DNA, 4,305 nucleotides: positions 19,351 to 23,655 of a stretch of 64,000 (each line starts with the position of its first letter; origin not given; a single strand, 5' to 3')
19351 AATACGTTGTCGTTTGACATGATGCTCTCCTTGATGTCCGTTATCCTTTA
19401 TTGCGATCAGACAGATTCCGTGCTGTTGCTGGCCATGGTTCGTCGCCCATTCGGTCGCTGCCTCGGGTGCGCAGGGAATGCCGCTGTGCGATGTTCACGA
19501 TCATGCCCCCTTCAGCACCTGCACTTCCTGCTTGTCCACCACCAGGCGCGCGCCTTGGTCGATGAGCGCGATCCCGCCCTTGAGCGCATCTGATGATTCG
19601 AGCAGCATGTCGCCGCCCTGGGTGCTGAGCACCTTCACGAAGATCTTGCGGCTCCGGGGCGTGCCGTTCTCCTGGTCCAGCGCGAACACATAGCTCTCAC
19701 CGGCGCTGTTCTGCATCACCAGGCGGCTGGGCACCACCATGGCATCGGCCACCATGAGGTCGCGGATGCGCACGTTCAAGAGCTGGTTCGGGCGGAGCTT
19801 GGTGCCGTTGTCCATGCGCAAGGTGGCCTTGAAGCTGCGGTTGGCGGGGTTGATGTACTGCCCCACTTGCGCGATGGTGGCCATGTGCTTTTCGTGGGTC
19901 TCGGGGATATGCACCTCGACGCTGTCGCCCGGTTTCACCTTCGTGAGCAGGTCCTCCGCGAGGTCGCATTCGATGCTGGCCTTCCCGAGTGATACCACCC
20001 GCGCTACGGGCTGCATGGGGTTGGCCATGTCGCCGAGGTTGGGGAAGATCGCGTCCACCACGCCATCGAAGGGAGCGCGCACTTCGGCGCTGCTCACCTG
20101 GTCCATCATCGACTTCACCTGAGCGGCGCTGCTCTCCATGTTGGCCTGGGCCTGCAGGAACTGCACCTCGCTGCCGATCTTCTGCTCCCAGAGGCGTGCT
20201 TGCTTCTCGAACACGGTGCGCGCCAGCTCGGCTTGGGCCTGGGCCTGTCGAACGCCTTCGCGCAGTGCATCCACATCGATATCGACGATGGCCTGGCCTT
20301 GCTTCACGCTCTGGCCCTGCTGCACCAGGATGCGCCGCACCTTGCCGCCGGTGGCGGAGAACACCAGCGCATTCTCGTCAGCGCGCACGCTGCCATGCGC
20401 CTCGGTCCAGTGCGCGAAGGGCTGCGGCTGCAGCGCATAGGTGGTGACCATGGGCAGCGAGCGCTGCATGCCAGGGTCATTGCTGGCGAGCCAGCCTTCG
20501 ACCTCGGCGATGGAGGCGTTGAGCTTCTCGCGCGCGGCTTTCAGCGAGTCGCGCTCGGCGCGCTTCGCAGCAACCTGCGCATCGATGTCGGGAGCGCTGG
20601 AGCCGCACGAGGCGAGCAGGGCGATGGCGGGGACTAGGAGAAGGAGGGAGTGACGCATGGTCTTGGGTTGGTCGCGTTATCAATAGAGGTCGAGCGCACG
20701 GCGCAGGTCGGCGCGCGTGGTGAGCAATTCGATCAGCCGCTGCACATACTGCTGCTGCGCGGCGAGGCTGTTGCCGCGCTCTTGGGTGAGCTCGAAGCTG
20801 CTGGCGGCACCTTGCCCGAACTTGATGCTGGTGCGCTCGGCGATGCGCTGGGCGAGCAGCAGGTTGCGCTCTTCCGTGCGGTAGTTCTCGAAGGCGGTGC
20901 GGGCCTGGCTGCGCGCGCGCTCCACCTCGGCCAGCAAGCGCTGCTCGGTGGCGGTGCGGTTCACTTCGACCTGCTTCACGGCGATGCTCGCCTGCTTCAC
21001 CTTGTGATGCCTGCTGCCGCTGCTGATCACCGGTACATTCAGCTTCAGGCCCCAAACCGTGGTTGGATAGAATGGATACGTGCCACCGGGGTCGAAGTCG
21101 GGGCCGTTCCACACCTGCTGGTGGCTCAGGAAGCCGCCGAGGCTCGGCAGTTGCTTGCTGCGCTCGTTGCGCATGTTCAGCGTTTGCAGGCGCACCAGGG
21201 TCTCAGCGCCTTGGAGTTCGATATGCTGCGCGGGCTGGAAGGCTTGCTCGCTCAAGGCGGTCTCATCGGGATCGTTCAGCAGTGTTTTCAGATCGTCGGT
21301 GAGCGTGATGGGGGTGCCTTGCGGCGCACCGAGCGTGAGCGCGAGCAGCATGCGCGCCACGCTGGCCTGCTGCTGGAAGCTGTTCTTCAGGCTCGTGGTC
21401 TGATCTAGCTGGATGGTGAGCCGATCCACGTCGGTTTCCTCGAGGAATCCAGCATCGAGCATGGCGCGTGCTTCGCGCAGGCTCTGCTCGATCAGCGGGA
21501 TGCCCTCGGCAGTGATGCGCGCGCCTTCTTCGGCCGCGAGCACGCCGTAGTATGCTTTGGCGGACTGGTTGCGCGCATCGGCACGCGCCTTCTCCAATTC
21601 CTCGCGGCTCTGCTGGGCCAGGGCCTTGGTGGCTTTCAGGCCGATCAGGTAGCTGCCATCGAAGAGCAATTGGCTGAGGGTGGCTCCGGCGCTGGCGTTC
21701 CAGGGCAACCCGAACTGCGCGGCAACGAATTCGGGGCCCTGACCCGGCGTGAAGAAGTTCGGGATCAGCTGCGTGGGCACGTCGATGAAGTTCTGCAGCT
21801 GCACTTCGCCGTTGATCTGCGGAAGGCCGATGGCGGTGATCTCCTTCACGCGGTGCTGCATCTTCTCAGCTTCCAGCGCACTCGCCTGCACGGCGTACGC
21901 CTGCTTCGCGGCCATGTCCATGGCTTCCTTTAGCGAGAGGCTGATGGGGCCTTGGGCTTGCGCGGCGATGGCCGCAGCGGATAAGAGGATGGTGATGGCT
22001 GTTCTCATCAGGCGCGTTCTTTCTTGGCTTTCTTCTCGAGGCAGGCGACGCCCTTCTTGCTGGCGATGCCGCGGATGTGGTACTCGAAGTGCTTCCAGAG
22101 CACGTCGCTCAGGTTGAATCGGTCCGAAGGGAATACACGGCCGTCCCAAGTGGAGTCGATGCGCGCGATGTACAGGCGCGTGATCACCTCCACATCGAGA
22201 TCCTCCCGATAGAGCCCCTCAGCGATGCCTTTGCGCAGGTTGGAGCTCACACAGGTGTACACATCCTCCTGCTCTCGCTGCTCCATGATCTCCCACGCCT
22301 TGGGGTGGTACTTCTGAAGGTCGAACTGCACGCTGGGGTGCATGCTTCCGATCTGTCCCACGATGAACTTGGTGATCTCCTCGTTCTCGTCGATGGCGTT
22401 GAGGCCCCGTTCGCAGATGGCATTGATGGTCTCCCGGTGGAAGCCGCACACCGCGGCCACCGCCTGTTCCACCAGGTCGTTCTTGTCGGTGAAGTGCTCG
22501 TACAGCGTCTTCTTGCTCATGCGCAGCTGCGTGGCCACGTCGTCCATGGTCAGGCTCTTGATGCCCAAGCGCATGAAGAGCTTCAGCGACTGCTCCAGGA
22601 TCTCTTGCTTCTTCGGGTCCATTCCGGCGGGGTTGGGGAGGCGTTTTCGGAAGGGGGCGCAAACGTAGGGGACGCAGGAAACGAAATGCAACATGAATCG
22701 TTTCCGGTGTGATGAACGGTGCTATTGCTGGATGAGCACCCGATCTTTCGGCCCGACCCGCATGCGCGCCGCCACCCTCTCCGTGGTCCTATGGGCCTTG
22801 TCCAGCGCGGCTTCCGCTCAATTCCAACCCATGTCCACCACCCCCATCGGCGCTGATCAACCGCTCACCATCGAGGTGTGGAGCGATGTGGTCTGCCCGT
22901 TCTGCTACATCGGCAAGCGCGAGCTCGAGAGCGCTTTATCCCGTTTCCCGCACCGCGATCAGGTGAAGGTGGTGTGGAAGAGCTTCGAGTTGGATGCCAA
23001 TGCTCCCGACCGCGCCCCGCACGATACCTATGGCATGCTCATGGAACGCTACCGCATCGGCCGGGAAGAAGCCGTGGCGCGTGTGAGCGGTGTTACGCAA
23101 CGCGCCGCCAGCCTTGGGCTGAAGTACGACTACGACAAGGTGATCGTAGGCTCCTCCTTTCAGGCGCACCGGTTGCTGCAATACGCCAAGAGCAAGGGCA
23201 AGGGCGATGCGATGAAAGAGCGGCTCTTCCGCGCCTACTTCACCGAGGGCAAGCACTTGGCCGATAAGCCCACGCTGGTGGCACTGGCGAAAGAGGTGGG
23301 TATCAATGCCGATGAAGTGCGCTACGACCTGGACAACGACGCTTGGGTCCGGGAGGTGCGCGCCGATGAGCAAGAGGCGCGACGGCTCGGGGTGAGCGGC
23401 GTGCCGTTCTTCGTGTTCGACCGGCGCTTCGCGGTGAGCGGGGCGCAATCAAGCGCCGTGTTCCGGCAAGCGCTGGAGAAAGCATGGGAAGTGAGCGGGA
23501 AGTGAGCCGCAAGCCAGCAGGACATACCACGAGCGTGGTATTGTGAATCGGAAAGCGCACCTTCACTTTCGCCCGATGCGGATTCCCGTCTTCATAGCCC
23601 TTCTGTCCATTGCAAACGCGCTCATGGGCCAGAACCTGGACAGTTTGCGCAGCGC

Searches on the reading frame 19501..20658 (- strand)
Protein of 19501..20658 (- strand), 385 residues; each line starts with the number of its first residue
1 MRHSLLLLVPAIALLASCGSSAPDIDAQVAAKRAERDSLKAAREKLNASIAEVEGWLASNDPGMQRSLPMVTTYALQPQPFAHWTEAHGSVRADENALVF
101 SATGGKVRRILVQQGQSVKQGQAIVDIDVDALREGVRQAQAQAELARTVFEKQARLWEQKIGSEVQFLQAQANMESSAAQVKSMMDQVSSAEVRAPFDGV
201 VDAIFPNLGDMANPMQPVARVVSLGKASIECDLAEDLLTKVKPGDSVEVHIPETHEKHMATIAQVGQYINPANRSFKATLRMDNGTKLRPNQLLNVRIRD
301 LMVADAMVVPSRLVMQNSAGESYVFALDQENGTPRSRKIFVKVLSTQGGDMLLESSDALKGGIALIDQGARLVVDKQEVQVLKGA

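Call 23: search_protein_families(library=pfam, proteins=[window:19501-20658:-], max_evalue=0.01)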
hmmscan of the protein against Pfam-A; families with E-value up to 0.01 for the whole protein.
window:19501-20658:- (385 aa): 5 families
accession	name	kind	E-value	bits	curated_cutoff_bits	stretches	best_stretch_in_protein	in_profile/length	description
PF16576.10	HlyD_D23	-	3.3e-19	69.5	30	1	85-292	6-212/214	Barrel-sandwich domain of CusB or HlyD membrane-fusion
PF13437.12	HlyD_3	-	2.4e-13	51.2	22.2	1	193-290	2-105/106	HlyD family secretion protein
PF13533.13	Biotin_lipoyl_2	-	4.3e-06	26.9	29.8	1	99-128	3-32/32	Biotin-lipoyl like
PF00364.28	Biotin_lipoyl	-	1.5e-05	25.1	22.1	0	102-127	48-73/73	Biotin-requiring enzyme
PF00358.26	PTS_EIIA_1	-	0.00015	21.9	27.2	0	105-135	81-111/127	phosphoenolpyruvate-dependent sugar phosphotransferase system, EIIA 1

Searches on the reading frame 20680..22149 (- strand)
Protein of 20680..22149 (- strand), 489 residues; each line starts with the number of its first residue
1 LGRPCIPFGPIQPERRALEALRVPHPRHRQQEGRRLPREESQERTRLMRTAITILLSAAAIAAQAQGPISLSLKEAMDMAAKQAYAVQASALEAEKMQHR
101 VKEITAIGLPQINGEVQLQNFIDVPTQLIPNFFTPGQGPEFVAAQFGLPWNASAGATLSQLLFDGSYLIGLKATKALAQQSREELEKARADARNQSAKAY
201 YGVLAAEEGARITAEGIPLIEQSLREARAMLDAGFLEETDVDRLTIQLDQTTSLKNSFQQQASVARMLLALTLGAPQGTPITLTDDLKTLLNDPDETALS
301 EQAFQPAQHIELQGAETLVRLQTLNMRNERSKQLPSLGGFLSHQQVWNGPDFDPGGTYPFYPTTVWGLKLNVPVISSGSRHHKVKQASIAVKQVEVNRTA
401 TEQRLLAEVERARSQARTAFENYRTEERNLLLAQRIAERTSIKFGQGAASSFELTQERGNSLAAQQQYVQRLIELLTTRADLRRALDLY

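Call 23: search_protein_families(library=pfam, proteins=[window:20680-22149:-], max_evalue=0.01)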
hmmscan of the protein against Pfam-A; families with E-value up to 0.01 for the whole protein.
window:20680-22149:- (489 aa): 1 family
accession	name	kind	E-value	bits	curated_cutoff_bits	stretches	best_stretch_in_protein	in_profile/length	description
PF02321.23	OEP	-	8.1e-43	146.8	22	2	73-274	1-187/187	Outer membrane efflux protein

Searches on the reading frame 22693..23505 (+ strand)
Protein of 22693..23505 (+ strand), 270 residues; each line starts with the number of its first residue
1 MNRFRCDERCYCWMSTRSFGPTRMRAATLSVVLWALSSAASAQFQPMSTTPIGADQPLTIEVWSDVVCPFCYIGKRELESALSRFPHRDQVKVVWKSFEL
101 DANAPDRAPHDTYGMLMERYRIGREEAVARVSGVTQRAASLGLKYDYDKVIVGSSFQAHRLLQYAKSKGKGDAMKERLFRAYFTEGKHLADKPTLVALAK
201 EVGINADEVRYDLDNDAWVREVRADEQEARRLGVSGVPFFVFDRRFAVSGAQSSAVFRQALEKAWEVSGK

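Call 9: search_protein_families(library=pfam, proteins=[window:22693-23505:+], max_evalue=0.01)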
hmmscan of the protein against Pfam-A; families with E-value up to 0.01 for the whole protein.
window:22693-23505:+ (270 aa): 3 families
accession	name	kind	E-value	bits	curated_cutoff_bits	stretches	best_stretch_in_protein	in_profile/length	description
PF01323.26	DSBA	-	4.7e-43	147.6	25.6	1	59-261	1-190/191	DSBA-like thioredoxin domain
PF13462.12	Thioredoxin_4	-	6.2e-06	26.9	23.2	0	57-104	14-61/165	Thioredoxin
PF13743.12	Thioredoxin_5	-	0.00025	21.2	27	1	170-242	91-163/186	Thioredoxin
